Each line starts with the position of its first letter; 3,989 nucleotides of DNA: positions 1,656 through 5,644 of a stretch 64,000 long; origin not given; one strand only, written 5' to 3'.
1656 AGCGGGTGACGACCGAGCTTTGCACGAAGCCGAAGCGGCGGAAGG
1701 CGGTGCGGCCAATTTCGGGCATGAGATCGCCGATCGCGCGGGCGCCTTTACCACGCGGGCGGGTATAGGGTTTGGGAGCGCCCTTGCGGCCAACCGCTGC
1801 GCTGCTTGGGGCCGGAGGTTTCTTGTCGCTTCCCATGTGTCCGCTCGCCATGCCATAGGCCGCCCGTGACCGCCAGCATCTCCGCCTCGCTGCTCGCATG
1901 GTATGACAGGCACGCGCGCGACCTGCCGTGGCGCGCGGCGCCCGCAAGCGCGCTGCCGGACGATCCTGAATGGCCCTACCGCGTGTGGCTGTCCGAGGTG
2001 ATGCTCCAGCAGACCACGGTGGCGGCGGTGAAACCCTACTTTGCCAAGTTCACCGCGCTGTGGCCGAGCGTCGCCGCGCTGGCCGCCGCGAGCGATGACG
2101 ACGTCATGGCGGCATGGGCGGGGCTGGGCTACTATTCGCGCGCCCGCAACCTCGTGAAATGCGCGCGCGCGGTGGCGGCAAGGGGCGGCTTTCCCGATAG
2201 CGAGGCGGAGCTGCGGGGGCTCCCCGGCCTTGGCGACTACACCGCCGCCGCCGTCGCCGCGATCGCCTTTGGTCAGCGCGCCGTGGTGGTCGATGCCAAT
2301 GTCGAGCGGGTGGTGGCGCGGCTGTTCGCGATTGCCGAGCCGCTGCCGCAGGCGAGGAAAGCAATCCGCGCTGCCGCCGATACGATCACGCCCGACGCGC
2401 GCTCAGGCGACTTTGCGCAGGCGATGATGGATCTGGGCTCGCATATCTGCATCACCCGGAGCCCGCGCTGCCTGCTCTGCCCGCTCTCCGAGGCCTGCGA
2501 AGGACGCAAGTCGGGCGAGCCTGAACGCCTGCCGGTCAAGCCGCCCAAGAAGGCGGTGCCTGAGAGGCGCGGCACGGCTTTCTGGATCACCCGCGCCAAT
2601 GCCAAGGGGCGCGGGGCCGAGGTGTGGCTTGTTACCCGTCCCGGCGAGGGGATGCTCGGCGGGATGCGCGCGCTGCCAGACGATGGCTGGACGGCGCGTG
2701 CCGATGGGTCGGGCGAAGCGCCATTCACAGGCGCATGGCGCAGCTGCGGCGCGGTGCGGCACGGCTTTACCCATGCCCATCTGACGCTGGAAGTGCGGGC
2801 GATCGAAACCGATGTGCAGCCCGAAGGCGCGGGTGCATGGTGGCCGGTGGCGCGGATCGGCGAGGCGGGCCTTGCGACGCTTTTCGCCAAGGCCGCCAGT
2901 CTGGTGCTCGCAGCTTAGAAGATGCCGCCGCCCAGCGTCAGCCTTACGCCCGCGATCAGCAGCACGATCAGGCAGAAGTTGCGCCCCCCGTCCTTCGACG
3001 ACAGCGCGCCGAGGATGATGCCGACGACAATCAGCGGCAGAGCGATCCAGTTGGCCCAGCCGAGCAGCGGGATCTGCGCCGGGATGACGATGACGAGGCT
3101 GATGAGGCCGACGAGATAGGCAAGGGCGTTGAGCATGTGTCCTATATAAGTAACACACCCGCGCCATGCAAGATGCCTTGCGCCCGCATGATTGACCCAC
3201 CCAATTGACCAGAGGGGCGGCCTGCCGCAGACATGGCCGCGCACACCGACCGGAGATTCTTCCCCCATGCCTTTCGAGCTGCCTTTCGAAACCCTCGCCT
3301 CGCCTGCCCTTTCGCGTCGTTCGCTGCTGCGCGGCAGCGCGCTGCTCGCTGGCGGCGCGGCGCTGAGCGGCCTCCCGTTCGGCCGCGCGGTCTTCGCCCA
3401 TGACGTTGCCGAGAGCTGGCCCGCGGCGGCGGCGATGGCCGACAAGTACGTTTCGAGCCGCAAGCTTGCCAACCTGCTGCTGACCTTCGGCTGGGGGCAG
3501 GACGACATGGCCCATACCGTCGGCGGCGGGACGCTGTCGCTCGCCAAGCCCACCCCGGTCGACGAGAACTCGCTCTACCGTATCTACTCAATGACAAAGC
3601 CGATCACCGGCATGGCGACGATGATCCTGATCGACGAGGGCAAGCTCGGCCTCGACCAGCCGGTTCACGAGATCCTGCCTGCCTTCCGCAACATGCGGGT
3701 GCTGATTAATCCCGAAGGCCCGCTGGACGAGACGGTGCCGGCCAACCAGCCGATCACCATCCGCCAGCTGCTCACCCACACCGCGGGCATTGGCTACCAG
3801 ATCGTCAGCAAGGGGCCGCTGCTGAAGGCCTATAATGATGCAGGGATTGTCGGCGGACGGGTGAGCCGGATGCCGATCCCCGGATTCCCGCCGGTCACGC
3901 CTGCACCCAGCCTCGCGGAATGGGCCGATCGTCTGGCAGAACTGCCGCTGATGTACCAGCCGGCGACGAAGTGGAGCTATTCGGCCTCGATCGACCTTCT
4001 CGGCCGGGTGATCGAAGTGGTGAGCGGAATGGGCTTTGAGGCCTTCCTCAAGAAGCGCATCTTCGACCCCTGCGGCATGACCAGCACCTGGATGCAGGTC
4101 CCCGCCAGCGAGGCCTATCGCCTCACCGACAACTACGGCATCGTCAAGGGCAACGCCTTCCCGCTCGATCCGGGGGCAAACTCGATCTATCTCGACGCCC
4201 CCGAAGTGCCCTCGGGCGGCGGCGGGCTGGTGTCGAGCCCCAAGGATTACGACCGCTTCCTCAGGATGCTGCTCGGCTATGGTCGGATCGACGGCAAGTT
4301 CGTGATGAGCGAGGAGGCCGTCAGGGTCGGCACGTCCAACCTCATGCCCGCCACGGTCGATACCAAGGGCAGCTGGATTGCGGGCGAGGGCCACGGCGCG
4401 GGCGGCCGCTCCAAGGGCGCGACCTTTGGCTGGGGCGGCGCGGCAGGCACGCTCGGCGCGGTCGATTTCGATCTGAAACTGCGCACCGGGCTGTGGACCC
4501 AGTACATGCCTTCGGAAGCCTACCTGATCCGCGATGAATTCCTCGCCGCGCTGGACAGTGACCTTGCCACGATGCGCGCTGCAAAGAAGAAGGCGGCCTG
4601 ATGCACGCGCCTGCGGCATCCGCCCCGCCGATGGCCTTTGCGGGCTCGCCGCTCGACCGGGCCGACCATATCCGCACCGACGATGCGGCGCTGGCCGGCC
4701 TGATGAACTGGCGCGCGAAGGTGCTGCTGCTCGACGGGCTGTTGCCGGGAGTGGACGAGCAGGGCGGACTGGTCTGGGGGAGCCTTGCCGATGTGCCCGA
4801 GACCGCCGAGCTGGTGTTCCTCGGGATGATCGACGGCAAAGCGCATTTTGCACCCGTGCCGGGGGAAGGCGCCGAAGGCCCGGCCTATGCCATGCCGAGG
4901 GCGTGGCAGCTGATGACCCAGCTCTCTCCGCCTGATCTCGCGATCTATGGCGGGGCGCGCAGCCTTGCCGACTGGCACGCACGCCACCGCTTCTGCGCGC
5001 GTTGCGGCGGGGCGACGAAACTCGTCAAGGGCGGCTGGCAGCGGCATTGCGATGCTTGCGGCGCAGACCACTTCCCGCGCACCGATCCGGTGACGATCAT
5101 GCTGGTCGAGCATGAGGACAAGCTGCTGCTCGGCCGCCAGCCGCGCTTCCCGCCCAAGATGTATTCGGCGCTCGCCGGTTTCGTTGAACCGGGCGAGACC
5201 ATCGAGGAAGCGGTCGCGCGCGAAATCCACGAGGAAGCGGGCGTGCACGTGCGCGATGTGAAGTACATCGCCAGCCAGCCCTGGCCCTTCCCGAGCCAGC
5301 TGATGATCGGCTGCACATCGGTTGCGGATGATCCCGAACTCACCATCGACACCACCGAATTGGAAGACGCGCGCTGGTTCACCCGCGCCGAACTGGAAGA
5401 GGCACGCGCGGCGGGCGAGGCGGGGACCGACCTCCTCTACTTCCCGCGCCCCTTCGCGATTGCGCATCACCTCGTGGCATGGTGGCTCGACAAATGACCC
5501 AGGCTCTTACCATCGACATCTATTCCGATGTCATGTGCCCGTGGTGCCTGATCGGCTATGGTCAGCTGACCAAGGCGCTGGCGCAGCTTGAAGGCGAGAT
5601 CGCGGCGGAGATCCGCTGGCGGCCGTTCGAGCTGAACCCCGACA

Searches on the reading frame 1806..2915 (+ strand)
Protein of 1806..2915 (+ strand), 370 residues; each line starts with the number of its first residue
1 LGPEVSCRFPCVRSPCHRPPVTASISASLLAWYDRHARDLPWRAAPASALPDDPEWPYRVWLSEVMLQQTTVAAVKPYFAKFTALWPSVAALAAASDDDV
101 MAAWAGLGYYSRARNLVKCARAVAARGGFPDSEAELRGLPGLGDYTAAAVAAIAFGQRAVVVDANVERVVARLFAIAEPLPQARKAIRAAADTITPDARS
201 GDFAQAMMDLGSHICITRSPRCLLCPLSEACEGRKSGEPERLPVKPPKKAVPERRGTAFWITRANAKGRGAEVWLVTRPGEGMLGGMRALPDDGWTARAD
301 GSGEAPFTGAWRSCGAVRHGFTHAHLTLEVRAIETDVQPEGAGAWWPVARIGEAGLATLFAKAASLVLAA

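Call 13: search_protein_families(library=ncbifam, proteins=[window:1806-2915:+])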
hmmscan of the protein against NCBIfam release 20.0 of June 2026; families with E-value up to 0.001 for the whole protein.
window:1806-2915:+ (370 aa): 6 families
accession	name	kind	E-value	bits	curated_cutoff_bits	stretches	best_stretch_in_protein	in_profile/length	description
TIGR01084.1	mutY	equivalog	2.4e-80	270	286.5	1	26-291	3-261/277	A/G-specific adenine glycosylase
NF008132.0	PRK10880.1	equivalog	2.2e-67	227.6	427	1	24-358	6-336/351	A/G-specific adenine glycosylase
NF010488.0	PRK13910.1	equivalog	1.3e-30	106.7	471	1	65-255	1-189/290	adenine-specific DNA glycosylase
TIGR01083.1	nth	equivalog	5.5e-17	62.1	211.7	1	57-222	27-192/192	endonuclease III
NF007978.0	PRK10702.1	equivalog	1.7e-11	44.1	405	1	57-233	29-205/211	endonuclease III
NF053634.1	MonDNAglycDR2438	equivalog_domain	4.9e-06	26.3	400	1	136-233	110-206/219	monofunctional DNA glycosylase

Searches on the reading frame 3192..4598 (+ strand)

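Call 13: search_protein_families(library=ncbifam, proteins=[window:3192-4598:+])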
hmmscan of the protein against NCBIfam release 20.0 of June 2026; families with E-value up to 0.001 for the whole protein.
window:3192-4598:+ (469 aa): 24 families
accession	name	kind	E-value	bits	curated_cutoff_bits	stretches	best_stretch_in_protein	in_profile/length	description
NF052559.1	MthAcHydAcmB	equivalog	1.9e-35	122.3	550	2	239-384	151-293/391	methyl acetate hydrolase AcmB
NF038089.1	blaYRC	exception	8.9e-11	41.3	870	1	255-328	162-234/381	YRC family class C beta-lactamase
NF033085.1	bla_class_C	equivalog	9e-11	41.2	415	1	255-312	138-196/356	class C beta-lactamase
NF007943.0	PRK10662.1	equivalog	1.2e-10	40.6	266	1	245-361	167-271/380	D-alanyl-D-alanine-carboxypeptidase/endopeptidase AmpH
NF053709.1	blaAKO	exception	3.3e-10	39.5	875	1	255-328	162-234/381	AKO family class C beta-lactamase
NF012173.1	CMY2-MIR-ACT-EC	exception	1.4e-09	37.2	680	1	255-329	162-235/380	CMY2/MIR/ACT/EC family class C beta-lactamase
NF038366.1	blaSFDC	exception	1.8e-09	37.1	840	1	255-328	162-234/382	SFDC family class C beta-lactamase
NF041666.1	ampC_Ecan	exception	3.9e-09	35.9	860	1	255-328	162-234/381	CMY2-MIR-ACT-EC family cephalosporin-hydrolyzing class C beta-lactamase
NF040478.1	blaLAQ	exception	5e-09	35.6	850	1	255-312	161-219/380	LAQ family class C beta-lactamase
NF002968.0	PRK03642.1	equivalog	5.6e-09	35.3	385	1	248-300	188-241/432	penicillin binding protein PBP4B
NF000385.4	blaACT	exception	6.1e-09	35.3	810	1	256-328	163-234/380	ACT family cephalosporin-hydrolyzing class C beta-lactamase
NF000185.2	BlaEC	exception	3.7e-08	32.7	850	1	255-330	158-232/377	BlaEC family class C beta-lactamase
NF038238.1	blaBUT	exception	8e-08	31.8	850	1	255-328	164-236/383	BUT family class C beta-lactamase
NF038269.1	lipase_LipE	equivalog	1.3e-07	31.1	750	1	118-380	77-314/407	lipase LipE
NF000187.3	BlaMIR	exception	2.3e-07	30.3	882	1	255-328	162-234/381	MIR family cephalosporin-hydrolyzing class C beta-lactamase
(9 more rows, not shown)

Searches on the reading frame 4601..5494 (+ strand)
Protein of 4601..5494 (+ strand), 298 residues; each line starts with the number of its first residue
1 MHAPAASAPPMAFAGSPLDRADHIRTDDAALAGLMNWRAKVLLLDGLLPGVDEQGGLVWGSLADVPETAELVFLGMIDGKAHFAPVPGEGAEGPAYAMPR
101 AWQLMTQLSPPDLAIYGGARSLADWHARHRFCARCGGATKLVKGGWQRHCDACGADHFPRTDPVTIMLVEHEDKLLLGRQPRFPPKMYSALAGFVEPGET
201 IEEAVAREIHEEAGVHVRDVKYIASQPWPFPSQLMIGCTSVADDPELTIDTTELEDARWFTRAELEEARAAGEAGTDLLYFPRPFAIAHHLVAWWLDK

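Call 13: search_protein_families(library=ncbifam, proteins=[window:4601-5494:+])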
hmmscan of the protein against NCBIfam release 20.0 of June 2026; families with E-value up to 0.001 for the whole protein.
window:4601-5494:+ (298 aa): 15 families
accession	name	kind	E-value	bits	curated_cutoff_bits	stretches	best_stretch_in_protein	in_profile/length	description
NF001299.0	PRK00241.1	equivalog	1.8e-65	221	158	1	69-296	46-256/263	NAD(+) diphosphatase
NF041652.1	Nud_hyd_Dein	equivalog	2.4e-07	31.1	200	1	191-273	48-135/152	Nudix hydrolase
NF007834.0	PRK10546.1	equivalog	1.3e-06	28.2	156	1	167-234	9-78/135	pyrimidine (deoxy)nucleoside triphosphate diphosphatase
TIGR02705.1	nudix_YtkD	equivalog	1.4e-06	27.9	154.4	1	193-225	52-84/156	RNA deprotection pyrophosphohydrolase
TIGR00586.1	mutt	equivalog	2.1e-06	27.8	97.9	1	193-269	39-115/129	8-oxo-dGTP diphosphatase MutT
NF006530.0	PRK08999.1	equivalog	7.5e-06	25.2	245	1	169-234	14-81/315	Nudix family hydrolase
NF001937.0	PRK00714.1-4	equivalog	8.8e-06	25.4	139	1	164-225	11-70/161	RNA pyrophosphohydrolase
NF008003.0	PRK10729.1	equivalog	1.1e-05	24.9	248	1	176-224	80-128/210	ADP-ribose diphosphatase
NF008044.0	PRK10776.1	equivalog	6.6e-05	22.8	148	1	192-235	37-80/130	8-oxo-dGTP diphosphatase MutT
NF001934.0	PRK00714.1-1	equivalog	8e-05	22.1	241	1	164-225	11-70/176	RNA pyrophosphohydrolase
NF012016.0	PRK15472.1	equivalog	9.4e-05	22.1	95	1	187-231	32-73/141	nucleoside triphosphatase NudI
NF002995.0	PRK03759.1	equivalog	0.00017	21.3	127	0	168-224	42-102/185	isopentenyl-diphosphate Delta-isomerase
NF001938.0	PRK00714.1-5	equivalog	0.00052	19.4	116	1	160-226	12-83/172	RNA pyrophosphohydrolase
NF001935.0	PRK00714.1-2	equivalog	0.0007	19.1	259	0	164-224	11-69/183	RNA pyrophosphohydrolase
NF008736.0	PRK11762.1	equivalog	0.00084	18.9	169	0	169-224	55-112/186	ADP compounds hydrolase NudE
